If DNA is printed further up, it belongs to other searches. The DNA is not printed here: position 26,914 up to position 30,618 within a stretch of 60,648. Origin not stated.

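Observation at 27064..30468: Orphan ~1130-aa lipoprotein with an unusual domain combination in an otherwise housekeeping region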

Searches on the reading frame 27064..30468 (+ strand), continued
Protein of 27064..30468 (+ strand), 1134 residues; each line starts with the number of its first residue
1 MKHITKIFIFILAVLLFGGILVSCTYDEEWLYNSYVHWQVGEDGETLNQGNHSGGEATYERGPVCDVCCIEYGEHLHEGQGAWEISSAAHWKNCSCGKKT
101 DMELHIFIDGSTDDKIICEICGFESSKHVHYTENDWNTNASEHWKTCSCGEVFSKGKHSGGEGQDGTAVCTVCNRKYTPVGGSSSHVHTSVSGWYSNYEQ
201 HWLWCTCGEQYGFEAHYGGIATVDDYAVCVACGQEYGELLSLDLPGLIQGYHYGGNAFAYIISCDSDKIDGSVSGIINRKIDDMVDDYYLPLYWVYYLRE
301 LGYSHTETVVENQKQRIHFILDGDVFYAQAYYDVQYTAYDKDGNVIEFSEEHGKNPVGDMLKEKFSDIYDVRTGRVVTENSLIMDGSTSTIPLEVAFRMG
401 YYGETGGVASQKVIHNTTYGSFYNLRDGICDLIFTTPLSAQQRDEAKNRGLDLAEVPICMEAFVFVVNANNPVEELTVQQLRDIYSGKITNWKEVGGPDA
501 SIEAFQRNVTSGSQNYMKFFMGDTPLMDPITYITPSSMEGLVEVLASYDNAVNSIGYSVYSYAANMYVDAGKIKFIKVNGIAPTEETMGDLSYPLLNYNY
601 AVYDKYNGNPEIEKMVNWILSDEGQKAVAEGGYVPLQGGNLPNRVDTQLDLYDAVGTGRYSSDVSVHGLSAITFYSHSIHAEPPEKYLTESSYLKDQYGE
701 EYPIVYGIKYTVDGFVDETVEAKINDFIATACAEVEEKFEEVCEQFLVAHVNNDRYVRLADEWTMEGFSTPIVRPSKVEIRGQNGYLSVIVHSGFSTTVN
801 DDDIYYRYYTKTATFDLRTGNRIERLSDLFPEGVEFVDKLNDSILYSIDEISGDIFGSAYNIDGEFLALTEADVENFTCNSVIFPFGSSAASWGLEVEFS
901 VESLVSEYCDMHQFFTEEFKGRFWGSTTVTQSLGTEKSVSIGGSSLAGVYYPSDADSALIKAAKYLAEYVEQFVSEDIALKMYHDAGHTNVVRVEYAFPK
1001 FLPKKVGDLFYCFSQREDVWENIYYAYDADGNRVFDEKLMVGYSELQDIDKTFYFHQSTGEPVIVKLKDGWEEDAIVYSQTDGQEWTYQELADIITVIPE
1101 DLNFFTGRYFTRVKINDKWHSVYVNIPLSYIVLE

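Call 64: predict_structure(alignment_id=A4)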
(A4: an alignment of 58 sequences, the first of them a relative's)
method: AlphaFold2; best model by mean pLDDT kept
length: 1134 residues; sequences in the alignment: 58
mean_pLDDT: 78.2   pTM: 0.60
mean pLDDT of the five models: 78.2, 76.6, 75.8, 75.5, 74.5
residues with pLDDT >= 90: 437; 70-90: 391; 50-70: 136; < 50: 170
segments of 3 or more residues with pLDDT < 50: 21-51, 74-85, 87-116, 118-120, 123-147, 149-159, 179-206, 208-211, 568-570, 645-648, 854-858, 1018-1020
pLDDT, mean of each block of 10 residues (from residue 1): 74 75 38 40 44 54 59 46 43 45 40 44 42 32 43 44 53 53 31 34 47 53 70 67 78 81 85 81 84 86 92 89 89 89 94 90 85 68 87 93 81 85 92 94 94 97 93 97 97 96 88 90 91 74 81 91 59 89 92 96 92 95 94 89 55 92 61 72 91 79 92 95 98 95 84 69 71 91 94 84 83 96 96 92 84 57 72 91 84 85 86 88 69 84 84 90 95 88 91 83 86 71 76 79 67 92 95 94 91 94 88 91 92 91
secondary structure, 60 per line:
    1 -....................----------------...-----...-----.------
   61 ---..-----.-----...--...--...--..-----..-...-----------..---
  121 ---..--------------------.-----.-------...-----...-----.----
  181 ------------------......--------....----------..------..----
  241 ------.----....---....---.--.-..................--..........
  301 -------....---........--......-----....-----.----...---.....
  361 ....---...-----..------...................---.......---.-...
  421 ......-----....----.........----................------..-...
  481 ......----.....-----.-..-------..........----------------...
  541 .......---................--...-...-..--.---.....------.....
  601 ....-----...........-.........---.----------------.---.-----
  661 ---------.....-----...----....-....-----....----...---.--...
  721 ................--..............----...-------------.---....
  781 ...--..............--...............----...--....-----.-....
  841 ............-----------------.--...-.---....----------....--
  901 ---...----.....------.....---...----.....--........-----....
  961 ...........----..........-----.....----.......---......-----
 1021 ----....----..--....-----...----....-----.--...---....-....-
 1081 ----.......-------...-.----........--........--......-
elements in order (helices of 4 or more, strands of 3 or more residues): H2-21 E38-40 E46-48 E77-79 E82-84 E160-162 E168-170 H199-204 H213-216 E252-255 E259-262 H271-288 H291-300 E308-311 E315-322 E325-330 E336-339 H356-364 E368-370 E384-387 H388-402 H406-412 H418-426 E432-435 H440-448 E453-468 H478-486 H492-495 H512-521 H538-547 E554-559 H560-566 E573-575 H585-589 E596-604 H610-620 H622-630 E670-674 E680-682 H687-690 E692-695 E701-704 E709-711 H718-736 H739-752 E757-759 E777-783 E786-799 E802-816 E821-823 H826-829 H837-852 E881-884 E895-898 H911-914 E922-926 E930-932 E937-941 E944-951 H957-971 H976-985 E991-995 E1000-1006 E1010-1015 E1025-1028 H1037-1040 E1053-1056 E1065-1067 H1071-1074 E1076-1079 E1085-1087 H1088-1091 E1108-1115 E1118-1125 E1131-1133

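Call 68: fold_search(model_id=the predicted structure, library=pdb)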
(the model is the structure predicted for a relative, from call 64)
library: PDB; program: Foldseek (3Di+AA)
matches with E <= 10: 896; with E <= 0.001: 371
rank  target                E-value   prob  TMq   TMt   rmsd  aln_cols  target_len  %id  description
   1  4gd5_A                5.5e-17  1.00  0.18  0.73   4.5       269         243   28  X-ray Crystal Structure of a Putative Phosphate ABC Transporter Substrate-Binding Protein with Bound Phosphate from Cl (released 2012-08-15)
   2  4q8r                  1.8e-16  1.00  0.19  0.76   4.0       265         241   28  Crystal structure of a Phosphate Binding Protein (PBP-1) from Clostridium perfringens (released 2014-11-05)
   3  9l8j_A                2.4e-15  1.00  0.18  0.75   3.7       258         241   25  Crystal structure of a putative phosphate binding protein from Synechocystis sp. PCC 6803 reveals an evolutionary hots (released 2025-12-31)
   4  4jwo                  3.3e-15  1.00  0.17  0.53   6.4       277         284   24  The crystal structure of a possible phosphate binding protein from Planctomyces limnophilus DSM 3776 (released 2013-04-24)
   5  9l8j_D                3.7e-15  1.00  0.18  0.78   3.8       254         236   25  Crystal structure of a putative phosphate binding protein from Synechocystis sp. PCC 6803 reveals an evolutionary hots (released 2025-12-31)
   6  1twy_B                6.0e-15  1.00  0.18  0.71   5.0       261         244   22  Crystal structure of an ABC-type phosphate transport receptor from Vibrio cholerae (released 2004-12-21)
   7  9l8j_B                7.5e-15  1.00  0.18  0.77   3.5       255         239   25  Crystal structure of a putative phosphate binding protein from Synechocystis sp. PCC 6803 reveals an evolutionary hots (released 2025-12-31)
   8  1twy_F                8.4e-15  1.00  0.17  0.69   5.3       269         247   20  Crystal structure of an ABC-type phosphate transport receptor from Vibrio cholerae (released 2004-12-21)
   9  4n13                  1.8e-14  1.00  0.17  0.60   5.8       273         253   22  Crystal Structure of PstS (BB_0215) from Borrelia burgdorferi (released 2014-01-22)
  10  1twy_A                2.2e-14  1.00  0.17  0.64   5.6       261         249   21  Crystal structure of an ABC-type phosphate transport receptor from Vibrio cholerae (released 2004-12-21)
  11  1twy_E                2.9e-14  1.00  0.18  0.66   5.5       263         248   21  Crystal structure of an ABC-type phosphate transport receptor from Vibrio cholerae (released 2004-12-21)
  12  4exl_C                4.2e-14  1.00  0.18  0.70   4.6       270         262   23  Crystal structure of phosphate ABC transporter, periplasmic phosphate-binding protein PstS 1 (PBP1) from Streptococcus (released 2012-05-30)
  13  4lat                  6.5e-14  1.00  0.19  0.70   4.4       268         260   22  Crystal structure of phosphate ABC transporter, periplasmic phosphate-binding protein PstS 1 (PBP1) from Streptococcus p (released 2013-07-10)
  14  4exl_D                2.0e-13  1.00  0.18  0.70   4.7       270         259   22  Crystal structure of phosphate ABC transporter, periplasmic phosphate-binding protein PstS 1 (PBP1) from Streptococcus (released 2012-05-30)
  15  4exl_A                3.0e-13  1.00  0.18  0.70   4.1       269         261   25  Crystal structure of phosphate ABC transporter, periplasmic phosphate-binding protein PstS 1 (PBP1) from Streptococcus (released 2012-05-30)
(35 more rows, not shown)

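Call 75: list_cluster_members(proteins=[P0003, P0004, P0122, P0123, P0124, P0126, P0127, P0130, P0131, P0134])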
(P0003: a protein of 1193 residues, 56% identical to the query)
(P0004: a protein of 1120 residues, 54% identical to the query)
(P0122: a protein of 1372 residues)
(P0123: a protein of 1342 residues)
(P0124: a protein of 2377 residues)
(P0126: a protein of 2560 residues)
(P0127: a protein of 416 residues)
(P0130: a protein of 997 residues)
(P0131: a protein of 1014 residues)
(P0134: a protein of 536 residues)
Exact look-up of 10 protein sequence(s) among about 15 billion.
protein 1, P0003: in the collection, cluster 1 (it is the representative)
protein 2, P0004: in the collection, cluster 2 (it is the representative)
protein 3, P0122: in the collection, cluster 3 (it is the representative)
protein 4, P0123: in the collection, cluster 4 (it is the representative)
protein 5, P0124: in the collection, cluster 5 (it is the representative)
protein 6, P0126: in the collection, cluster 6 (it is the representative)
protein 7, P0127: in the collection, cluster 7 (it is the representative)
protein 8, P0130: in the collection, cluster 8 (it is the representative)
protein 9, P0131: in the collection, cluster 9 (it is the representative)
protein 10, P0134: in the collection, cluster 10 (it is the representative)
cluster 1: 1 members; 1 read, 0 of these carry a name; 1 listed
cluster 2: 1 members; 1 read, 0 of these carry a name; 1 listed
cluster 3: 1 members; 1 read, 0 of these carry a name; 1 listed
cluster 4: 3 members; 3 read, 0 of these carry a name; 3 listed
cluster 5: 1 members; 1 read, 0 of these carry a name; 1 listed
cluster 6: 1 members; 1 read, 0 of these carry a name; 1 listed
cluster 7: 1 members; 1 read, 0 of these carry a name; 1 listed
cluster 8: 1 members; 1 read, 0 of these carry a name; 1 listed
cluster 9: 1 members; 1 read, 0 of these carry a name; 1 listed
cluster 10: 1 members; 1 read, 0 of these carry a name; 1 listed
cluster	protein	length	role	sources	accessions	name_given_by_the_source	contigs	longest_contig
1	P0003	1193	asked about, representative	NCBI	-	-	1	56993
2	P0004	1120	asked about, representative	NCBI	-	-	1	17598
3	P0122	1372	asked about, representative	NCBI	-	-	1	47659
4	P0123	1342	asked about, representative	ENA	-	-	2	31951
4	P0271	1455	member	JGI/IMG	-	-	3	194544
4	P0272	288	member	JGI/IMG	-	-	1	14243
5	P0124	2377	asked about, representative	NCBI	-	-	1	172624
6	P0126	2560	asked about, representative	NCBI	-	-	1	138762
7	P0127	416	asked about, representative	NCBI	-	-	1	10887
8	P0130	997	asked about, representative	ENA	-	-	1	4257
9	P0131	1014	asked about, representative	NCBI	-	-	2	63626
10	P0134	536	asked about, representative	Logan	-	-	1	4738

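Call 77: find_encoding_contigs(protein=P0088, flank=8000, max_places=1)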
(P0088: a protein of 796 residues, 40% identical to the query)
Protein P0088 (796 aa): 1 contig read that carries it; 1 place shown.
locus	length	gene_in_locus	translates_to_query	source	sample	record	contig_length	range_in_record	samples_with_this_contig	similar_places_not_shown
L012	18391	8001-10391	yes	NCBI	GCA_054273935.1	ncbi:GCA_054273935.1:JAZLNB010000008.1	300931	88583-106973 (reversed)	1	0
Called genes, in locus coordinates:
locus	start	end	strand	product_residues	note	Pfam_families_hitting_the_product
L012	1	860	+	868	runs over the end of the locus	PF00690:Cation_ATPase_N, PF00122:E1-E2_ATPase, PF13246:Cation_ATPase, PF00702:Hydrolase, PF00689:Cation_ATPase_C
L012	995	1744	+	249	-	PF00795:CN_hydrolase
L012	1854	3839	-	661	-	PF00496:SBP_bac_5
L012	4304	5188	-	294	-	PF01557:FAA_hydrolase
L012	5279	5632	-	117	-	PF13560:HTH_31, PF01381:HTH_3, PF12844:HTH_19 (weak)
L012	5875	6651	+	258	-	PF01678:DAP_epimerase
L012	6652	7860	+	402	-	PF01204:Trehalase, PF22422:MGH1-like_GH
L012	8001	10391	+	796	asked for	PF12849:PBP_like_2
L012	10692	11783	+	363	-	PF00528:BPD_transp_1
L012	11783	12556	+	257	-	PF00005:ABC_tran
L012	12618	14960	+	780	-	PF09084:NMT1, PF13379:NMT1_2, PF16868:NMT1_3 (faint), PF12974:Phosphonate-bd (weak), PF09084:NMT1, PF13379:NMT1_2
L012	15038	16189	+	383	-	PF06050:HGD-D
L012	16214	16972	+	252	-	PF01869:BcrAD_BadFG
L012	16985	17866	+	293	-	PF00535:Glycos_transf_2, PF10111:Glyco_tranf_2_2, PF13641:Glyco_tranf_2_3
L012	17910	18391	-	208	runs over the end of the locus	PF02811:PHP, PF13263:PHP_C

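Call 78: find_encoding_contigs(protein=P0049, flank=8000, max_places=1)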
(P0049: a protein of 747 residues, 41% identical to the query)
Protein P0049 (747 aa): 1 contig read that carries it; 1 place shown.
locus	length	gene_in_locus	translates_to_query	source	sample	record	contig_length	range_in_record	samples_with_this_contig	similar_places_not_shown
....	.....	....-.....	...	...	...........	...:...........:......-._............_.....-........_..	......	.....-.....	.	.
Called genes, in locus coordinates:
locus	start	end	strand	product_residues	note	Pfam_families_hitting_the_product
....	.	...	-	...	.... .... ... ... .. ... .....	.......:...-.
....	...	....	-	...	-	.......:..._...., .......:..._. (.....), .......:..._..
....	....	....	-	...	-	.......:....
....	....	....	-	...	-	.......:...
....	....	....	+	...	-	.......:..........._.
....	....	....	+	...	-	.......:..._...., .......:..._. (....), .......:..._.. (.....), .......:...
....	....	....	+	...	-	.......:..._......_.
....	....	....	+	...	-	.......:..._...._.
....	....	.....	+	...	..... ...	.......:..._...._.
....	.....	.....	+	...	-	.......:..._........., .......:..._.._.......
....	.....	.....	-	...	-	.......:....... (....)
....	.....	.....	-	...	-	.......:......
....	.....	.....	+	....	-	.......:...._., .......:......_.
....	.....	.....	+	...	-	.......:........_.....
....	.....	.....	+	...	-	-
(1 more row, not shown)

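Call 79: find_encoding_contigs(protein=P0030, flank=8000, max_places=1)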
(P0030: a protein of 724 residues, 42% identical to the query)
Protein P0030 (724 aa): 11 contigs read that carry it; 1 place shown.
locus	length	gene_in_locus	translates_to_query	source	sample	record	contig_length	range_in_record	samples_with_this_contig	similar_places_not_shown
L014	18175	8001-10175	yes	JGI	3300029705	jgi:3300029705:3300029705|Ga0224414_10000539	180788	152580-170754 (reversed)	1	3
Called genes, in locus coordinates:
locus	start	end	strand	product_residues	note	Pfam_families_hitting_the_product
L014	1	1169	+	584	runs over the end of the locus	PF01336:tRNA_anti-codon, PF00152:tRNA-synt_2, PF02938:GAD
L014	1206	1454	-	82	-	-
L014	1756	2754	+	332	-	PF20903:SPL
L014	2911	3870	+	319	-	PF20990:DUF2207_C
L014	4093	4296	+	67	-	-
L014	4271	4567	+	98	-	PF05016:ParE_toxin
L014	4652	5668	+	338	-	PF13793:Pribosyltran_N, PF00156:Pribosyltran, PF14572:Pribosyl_synth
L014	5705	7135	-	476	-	PF17767:NAPRTase_N, PF04095:NAPRTase, PF17956:NAPRTase_C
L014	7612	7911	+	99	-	PF06949:DUF1292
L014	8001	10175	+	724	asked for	PF12849:PBP_like_2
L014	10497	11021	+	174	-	-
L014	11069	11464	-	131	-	PF00380:Ribosomal_S9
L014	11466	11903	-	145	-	PF00572:Ribosomal_L13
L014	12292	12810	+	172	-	PF05198:IF3_N, PF00707:IF3_C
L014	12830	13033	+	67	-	PF01632:Ribosomal_L35p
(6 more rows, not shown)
